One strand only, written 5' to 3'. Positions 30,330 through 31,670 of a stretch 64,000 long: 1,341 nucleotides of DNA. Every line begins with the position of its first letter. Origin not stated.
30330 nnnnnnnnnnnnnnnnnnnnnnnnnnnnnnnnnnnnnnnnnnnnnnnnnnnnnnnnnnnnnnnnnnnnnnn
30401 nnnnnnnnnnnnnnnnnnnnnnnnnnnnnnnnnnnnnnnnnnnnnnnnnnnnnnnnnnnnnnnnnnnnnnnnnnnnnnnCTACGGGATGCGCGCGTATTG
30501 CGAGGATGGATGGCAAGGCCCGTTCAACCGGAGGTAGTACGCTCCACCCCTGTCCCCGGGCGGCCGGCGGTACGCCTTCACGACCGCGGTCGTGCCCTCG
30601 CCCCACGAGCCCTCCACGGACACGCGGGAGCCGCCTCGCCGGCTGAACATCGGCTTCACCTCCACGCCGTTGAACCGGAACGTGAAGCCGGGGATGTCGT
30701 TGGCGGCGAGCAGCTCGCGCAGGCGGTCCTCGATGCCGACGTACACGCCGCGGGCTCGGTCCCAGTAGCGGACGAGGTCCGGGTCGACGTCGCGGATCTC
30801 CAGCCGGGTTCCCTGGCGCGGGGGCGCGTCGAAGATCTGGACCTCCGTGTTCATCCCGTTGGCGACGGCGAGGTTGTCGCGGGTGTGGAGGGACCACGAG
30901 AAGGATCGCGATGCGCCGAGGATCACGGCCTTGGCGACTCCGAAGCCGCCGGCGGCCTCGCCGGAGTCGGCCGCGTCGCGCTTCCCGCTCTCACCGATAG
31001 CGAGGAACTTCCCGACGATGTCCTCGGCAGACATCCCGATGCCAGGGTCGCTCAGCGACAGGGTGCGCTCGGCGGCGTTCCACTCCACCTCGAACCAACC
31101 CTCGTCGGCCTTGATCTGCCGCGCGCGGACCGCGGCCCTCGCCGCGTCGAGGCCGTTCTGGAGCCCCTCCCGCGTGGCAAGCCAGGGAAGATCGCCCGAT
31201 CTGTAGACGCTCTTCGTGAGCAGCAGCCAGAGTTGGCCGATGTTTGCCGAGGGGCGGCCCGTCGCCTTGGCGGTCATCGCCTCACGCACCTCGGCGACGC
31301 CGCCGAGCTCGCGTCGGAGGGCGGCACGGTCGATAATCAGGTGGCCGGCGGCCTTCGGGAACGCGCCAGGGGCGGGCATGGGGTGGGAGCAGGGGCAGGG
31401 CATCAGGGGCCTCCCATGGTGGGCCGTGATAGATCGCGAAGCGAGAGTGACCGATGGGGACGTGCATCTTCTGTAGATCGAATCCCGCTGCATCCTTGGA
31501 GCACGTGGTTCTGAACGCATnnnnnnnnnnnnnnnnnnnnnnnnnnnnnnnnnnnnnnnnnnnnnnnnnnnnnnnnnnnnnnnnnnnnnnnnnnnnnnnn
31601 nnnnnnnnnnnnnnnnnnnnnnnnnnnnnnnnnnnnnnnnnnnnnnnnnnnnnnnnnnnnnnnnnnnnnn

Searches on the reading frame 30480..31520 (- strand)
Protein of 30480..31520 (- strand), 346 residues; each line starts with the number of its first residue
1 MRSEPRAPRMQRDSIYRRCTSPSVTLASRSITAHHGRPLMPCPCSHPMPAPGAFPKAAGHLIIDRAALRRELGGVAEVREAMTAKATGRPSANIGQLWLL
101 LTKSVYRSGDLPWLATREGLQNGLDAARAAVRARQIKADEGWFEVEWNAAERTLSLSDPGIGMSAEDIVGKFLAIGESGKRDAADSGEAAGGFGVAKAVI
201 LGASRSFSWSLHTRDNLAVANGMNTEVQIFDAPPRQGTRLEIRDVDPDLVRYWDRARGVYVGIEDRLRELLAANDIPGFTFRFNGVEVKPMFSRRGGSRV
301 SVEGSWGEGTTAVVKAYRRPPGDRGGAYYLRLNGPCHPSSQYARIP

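Call 5: search_protein_families(library=pfam, proteins=[window:30480-31520:-], max_evalue=0.01)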
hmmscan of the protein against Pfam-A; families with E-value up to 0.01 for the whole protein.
window:30480-31520:- (346 aa): 1 family
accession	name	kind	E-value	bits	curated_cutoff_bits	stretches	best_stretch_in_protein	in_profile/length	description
PF02518.31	HATPase_c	-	0.00087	20.1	26.4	1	128-240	15-103/111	Histidine kinase-, DNA gyrase B-, and HSP90-like ATPase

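Call 6: search_protein_families(library=padloc, proteins=[window:30480-31520:-], max_evalue=0.01)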
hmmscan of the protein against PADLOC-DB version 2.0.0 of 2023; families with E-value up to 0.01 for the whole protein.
window:30480-31520:- (346 aa): 1 family
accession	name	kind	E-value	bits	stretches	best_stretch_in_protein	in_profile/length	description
PDLC03485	REase_II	-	0.001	15.6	1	143-186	43-86/611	Type II restriction enzyme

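Call 7: find_homologous_proteins(query=window:30480-31520:-, max_evalue=0.001)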
Query window:30480-31520:- (346 aa): 44 proteins with E <= 0.001 among 8000 candidates.
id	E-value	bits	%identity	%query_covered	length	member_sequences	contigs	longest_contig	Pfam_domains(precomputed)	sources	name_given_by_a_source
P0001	8.9e-204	694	100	89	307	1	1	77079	-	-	-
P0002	4.3e-144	498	76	85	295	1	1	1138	-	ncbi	ncbi:MAG: hypothetical protein ACK4YP_27375, partial [Myxococcota bacterium]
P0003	3.8e-141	488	73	86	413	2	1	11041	-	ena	-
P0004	1.0e-118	415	71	76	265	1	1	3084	-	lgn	-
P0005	4.8e-113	396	61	85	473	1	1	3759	-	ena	-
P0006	6.5e-109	382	77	65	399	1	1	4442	-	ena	-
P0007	1.9e-108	381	59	87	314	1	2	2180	-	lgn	-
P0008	2.1e-108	381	59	85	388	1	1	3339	-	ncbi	ncbi:MAG: hypothetical protein ACK4YP_08305, partial [Myxococcota bacterium]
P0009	2.9e-108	380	61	85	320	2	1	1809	-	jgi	-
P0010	4.1e-107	377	63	82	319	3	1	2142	-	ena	-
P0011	2.3e-106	374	59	89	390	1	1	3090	-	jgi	jgi:hypothetical protein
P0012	2.3e-106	374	62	82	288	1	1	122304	-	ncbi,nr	ncbi:hypothetical protein L6R50_08845, partial [Myxococcota bacterium]|nr:hypothetical protein [Myxo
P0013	1.3e-105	372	63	84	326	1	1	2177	-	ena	-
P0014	4.8e-105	370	59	85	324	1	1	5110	-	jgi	jgi:hypothetical protein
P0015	9.1e-103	362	82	56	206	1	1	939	-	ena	-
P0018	9.2e-97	342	57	84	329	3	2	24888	PF13589.13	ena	-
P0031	7.9e-63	231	49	71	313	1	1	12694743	-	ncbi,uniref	ncbi:hypothetical protein [Nannocystis pusilla]|uniref:hypothetical protein n=1 Tax=Nannocystis pusi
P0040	1.9e-31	128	38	68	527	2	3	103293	-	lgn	-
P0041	1.2e-27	115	76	22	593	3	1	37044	-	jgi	jgi:hypothetical protein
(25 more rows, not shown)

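Call 12: find_encoding_contigs(protein=P0041, flank=10000, max_places=3)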
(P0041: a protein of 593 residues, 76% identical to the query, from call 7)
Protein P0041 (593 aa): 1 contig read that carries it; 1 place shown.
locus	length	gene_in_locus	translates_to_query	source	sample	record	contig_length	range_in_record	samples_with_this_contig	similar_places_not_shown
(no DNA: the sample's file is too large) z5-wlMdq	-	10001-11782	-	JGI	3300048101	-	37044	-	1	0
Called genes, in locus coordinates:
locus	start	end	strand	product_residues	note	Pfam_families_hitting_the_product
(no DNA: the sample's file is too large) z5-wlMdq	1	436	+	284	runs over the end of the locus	-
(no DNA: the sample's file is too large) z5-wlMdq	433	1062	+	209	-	-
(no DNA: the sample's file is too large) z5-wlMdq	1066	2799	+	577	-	-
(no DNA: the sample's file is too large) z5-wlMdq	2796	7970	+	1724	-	PF07669:Eco57I (weak), PF00176:SNF2-rel_dom, PF04851:ResIII (faint), PF28555:Helicase_dom, PF00176:SNF2-rel_dom (weak), PF00271:Helicase_C (weak)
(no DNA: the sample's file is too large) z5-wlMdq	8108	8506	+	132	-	PF01551:Peptidase_M23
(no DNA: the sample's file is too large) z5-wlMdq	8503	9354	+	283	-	-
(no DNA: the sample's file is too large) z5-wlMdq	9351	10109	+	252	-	-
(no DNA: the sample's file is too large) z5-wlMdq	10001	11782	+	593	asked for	-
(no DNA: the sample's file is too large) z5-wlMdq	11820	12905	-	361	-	PF18722:MazG_C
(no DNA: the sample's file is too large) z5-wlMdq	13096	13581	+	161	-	PF08937:ThsB_TIR, PF13676:TIR_2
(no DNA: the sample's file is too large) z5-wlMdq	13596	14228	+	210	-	PF18753:Nmad2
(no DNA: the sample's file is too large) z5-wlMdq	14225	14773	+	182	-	PF08937:ThsB_TIR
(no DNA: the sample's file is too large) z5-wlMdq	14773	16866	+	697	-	PF13676:TIR_2, PF18163:LD_cluster2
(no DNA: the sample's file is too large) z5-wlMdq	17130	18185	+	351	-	PF18723:HMUDK_hel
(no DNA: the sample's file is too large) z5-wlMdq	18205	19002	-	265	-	PF13091:PLDc_2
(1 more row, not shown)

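Call 13: find_encoding_contigs(protein=P0003, flank=10000, max_places=3)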
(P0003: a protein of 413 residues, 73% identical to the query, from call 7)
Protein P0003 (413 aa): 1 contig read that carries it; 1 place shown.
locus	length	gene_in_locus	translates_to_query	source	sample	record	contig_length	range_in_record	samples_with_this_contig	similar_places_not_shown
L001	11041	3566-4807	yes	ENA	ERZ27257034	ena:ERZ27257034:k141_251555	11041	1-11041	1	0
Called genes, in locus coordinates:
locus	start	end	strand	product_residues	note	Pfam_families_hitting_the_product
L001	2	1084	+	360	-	?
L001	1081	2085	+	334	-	-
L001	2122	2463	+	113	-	-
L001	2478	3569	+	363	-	PF00145:DNA_methylase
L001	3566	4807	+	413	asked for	-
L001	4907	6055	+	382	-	-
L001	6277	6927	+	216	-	PF00239:Resolvase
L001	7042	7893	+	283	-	-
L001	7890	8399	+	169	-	-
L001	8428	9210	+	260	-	PF00149:Metallophos, PF12850:Metallophos_2 (faint)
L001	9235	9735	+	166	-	PF22014:DUF6932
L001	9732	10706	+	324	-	-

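Call 14: find_encoding_contigs(protein=P0040, flank=10000, max_places=3)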
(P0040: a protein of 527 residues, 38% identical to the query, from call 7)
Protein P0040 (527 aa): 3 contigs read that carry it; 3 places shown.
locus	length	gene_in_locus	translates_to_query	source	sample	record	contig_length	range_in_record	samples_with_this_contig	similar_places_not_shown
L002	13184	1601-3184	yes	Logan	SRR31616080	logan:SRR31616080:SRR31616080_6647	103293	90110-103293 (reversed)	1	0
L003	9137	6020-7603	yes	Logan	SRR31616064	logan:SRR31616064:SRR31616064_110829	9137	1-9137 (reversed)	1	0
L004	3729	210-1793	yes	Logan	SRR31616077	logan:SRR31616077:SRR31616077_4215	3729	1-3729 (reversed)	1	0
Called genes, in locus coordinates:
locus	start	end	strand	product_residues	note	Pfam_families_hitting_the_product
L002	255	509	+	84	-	-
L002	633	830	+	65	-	-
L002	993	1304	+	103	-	-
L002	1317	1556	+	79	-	-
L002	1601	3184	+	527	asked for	-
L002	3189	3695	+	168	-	-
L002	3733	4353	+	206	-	-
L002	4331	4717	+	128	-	-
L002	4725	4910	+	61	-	-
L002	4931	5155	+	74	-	-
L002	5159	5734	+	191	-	-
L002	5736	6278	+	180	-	PF04002:RadC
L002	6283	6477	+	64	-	-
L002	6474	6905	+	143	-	-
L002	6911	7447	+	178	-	-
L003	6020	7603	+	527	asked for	-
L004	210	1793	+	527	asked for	-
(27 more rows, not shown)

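Call 15: find_encoding_contigs(protein=P0018, flank=10000, max_places=3)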
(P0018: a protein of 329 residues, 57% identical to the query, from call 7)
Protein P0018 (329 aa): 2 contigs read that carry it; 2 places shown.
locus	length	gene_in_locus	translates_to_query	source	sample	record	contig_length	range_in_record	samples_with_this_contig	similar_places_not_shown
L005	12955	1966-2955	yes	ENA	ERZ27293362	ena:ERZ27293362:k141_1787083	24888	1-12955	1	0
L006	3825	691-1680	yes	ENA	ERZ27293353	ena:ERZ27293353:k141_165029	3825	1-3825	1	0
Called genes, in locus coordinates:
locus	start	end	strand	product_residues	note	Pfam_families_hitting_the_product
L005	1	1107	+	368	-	?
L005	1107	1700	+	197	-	PF08291:Peptidase_M15_3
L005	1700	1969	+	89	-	-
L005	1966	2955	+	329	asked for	PF13589:HATPase_c_3 (weak)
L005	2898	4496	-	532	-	PF00239:Resolvase, PF07508:Recombinase, PF13408:Zn_ribbon_recom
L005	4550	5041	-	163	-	-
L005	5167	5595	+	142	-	PF13560:HTH_31, PF01381:HTH_3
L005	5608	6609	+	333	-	-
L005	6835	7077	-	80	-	-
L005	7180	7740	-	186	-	PF04636:PA26 (faint), PF02627:CMD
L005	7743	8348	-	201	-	PF00578:AhpC-TSA, PF08534:Redoxin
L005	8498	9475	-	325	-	PF02798:GST_N (weak), PF13409:GST_N_2 (weak), PF00043:GST_C (weak), PF13410:GST_C_2 (weak), PF21972:Arc1p_N_like (weak)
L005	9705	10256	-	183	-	PF02627:CMD (weak)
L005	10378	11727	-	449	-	PF09837:DUF2064, PF00535:Glycos_transf_2, PF13641:Glyco_tranf_2_3 (weak)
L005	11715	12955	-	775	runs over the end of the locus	PF09335:VTT_dom, PF01134:GIDA (weak), PF07992:Pyr_redox_2, PF00070:Pyr_redox, PF02852:Pyr_redox_dim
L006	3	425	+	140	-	?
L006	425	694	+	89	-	-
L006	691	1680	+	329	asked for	PF13589:HATPase_c_3 (weak)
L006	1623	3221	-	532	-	PF00239:Resolvase, PF07508:Recombinase, PF13408:Zn_ribbon_recom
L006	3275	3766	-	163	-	-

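Call 16: find_encoding_contigs(protein=P0031, flank=10000, max_places=2)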
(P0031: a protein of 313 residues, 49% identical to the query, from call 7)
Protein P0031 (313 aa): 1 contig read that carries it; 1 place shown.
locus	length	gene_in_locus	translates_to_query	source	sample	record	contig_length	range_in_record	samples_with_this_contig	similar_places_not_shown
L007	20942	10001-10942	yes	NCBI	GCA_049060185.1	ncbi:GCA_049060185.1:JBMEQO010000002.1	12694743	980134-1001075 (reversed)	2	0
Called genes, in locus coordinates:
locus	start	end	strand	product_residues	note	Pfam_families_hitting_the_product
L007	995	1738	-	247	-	-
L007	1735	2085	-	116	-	-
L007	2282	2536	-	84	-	-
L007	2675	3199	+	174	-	PF12728:HTH_17 (weak)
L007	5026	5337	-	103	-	-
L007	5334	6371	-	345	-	-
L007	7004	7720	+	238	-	-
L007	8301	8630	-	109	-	-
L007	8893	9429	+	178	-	-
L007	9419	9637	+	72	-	PF00226:DnaJ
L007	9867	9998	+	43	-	-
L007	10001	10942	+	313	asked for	-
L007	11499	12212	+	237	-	-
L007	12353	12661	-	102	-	-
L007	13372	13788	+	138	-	PF13532:2OG-FeII_Oxy_2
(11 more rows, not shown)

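Call 25: search_protein_families(library=phrogs, proteins=[window:30480-31403:-], max_evalue=0.001)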
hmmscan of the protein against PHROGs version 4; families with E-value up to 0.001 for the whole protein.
window:30480-31403:- (307 aa): 2 families
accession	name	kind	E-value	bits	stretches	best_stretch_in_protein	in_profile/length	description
phrog_24904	-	lysis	1.5e-06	28.1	1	60-222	32-190/695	RIIA lysis inhibitor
phrog_23723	-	unknown function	0.00029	20.5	1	101-157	169-222/932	-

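Call 26: search_protein_families(library=ncbifam, proteins=[window:30480-31403:-], max_evalue=0.001)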
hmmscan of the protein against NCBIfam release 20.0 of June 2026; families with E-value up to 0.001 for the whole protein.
window:30480-31403:- (307 aa): 2 families
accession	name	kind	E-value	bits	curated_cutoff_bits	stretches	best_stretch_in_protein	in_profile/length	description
NF010683.0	PRK14083.1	equivalog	2.9e-09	35.9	455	1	75-156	29-112/604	HSP90 family protein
NF003555.1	PRK05218.1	equivalog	1.3e-05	23.9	371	1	52-144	6-101/614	molecular chaperone HtpG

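Call 36: find_related_loci(query=A1, collection=genome_contigs, flank=10000)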
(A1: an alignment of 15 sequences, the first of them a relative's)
Query A1 (307 aa) in genome_contigs; peptide patterns used: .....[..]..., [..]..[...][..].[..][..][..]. (x = any residue, [..] = any of these).
147 stretches matched a pattern; 82 encode a relative of the query (tblastn E <= 1e-3); the best 80 are kept; 80 distinct loci.
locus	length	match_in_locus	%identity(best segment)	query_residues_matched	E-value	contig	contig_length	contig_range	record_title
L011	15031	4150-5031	82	1-295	8e-163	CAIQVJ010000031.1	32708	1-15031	MAG: uncultured proteobacterium isolate KTt_bin-1053 genome assembly, contig: bin-1053:031/137, whole genome shotgun seq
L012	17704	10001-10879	81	2-295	4e-162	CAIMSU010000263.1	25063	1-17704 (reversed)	MAG: uncultured proteobacterium isolate Umea1p3_bin-980 genome assembly, contig: bin-980:263/375, whole genome shotgun s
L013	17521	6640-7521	81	1-295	3e-161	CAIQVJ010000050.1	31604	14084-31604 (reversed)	MAG: uncultured proteobacterium isolate KTt_bin-1053 genome assembly, contig: bin-1053:050/137, whole genome shotgun seq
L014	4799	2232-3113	79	2-295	1e-162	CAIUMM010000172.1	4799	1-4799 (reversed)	MAG: uncultured proteobacterium isolate Ki3-D2_bin-0965 genome assembly, contig: bin-0965:172/236, whole genome shotgun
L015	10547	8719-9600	80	1-295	2e-158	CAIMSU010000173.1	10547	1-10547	MAG: uncultured proteobacterium isolate Umea1p3_bin-980 genome assembly, contig: bin-980:173/375, whole genome shotgun s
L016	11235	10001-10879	78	3-295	2e-153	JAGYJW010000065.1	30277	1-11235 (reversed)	MAG: Deltaproteobacteria bacterium isolate M30B51 65, whole genome shotgun sequence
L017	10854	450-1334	80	1-295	2e-152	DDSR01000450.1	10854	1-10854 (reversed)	MAG TPA_asm: Deltaproteobacteria bacterium UBA2385 UBA2385_contig_29201, whole genome shotgun sequence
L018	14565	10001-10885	77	1-295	2e-152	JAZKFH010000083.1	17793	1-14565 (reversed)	MAG: Myxococcota bacterium isolate DC_HB_02_SPN181219-bin069 DCHB02SPN_B069_0_000000000083, whole genome shotgun sequenc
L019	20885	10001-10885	77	1-295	3e-152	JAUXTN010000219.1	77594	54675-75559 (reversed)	MAG: Pseudomonadota bacterium isolate C13_maxbin.099 C13_k141_92906, whole genome shotgun sequence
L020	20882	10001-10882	78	1-295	3e-151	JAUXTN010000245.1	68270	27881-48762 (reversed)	MAG: Pseudomonadota bacterium isolate C13_maxbin.099 C13_k141_197173, whole genome shotgun sequence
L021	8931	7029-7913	76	1-295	6e-151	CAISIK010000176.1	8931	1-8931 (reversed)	MAG: uncultured proteobacterium isolate Erken-D10_bin-1051 genome assembly, contig: bin-1051:176/224, whole genome shotg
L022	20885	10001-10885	77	1-295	2e-150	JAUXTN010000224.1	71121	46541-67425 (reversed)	MAG: Pseudomonadota bacterium isolate C13_maxbin.099 C13_k141_93457, whole genome shotgun sequence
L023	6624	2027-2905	79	3-295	2e-150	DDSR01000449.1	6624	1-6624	MAG TPA_asm: Deltaproteobacteria bacterium UBA2385 UBA2385_contig_29200, whole genome shotgun sequence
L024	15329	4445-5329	76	1-295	7e-150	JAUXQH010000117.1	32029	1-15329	MAG: Pseudomonadota bacterium isolate C12_concoct.bin.32 C12_k141_700427, whole genome shotgun sequence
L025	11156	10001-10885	75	1-295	1e-147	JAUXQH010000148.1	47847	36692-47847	MAG: Pseudomonadota bacterium isolate C12_concoct.bin.32 C12_k141_532869, whole genome shotgun sequence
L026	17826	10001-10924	75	2-307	2e-147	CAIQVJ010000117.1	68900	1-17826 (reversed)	MAG: uncultured proteobacterium isolate KTt_bin-1053 genome assembly, contig: bin-1053:117/137, whole genome shotgun seq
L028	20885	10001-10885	75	1-295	2e-146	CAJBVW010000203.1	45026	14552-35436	MAG: uncultured proteobacterium isolate Loc081215-6m_bin-0725 genome assembly, contig: bin-0725:203/611, whole genome sh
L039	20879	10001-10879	64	3-295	2e-118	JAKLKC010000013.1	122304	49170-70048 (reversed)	MAG: Myxococcota bacterium isolate MAG.506 MAG.506-NODE_13_length_122304_cov_8.624347, whole genome shotgun sequence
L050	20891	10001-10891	60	3-295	2e-110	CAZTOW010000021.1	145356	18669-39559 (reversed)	MAG TPA_asm: uncultured Enterobacterales bacterium isolate SRP323723_co1_89 genome assembly, contig: NODE_88_length_1453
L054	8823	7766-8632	62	16-304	2e-109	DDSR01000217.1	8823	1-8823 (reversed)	MAG TPA_asm: Deltaproteobacteria bacterium UBA2385 UBA2385_contig_13251, whole genome shotgun sequence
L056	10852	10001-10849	63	3-285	2e-109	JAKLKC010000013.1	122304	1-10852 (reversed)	MAG: Myxococcota bacterium isolate MAG.506 MAG.506-NODE_13_length_122304_cov_8.624347, whole genome shotgun sequence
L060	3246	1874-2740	61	16-304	4e-110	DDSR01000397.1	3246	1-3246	MAG TPA_asm: Deltaproteobacteria bacterium UBA2385 UBA2385_contig_96079, whole genome shotgun sequence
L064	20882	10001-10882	57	2-295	2e-106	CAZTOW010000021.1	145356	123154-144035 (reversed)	MAG TPA_asm: uncultured Enterobacterales bacterium isolate SRP323723_co1_89 genome assembly, contig: NODE_88_length_1453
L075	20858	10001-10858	57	20-304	3e-98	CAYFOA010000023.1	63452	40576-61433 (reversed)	MAG TPA_asm: uncultured Rickettsiales bacterium isolate ERP019367_co1_6 genome assembly, contig: NODE_555_length_63452_c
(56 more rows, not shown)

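Call 67: search_dna_similar(query=L028:10001-12763:+, collection=plasmids, mode=protein, max_rows=15)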
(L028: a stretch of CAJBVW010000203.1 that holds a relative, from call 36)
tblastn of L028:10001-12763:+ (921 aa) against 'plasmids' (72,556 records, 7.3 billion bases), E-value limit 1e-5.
No match.

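Call 68: search_dna_similar(query=L028:10001-12763:+, collection=phages, mode=protein, max_rows=15)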
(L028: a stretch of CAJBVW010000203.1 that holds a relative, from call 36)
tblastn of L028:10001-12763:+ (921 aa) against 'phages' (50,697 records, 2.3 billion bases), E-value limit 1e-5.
No match.
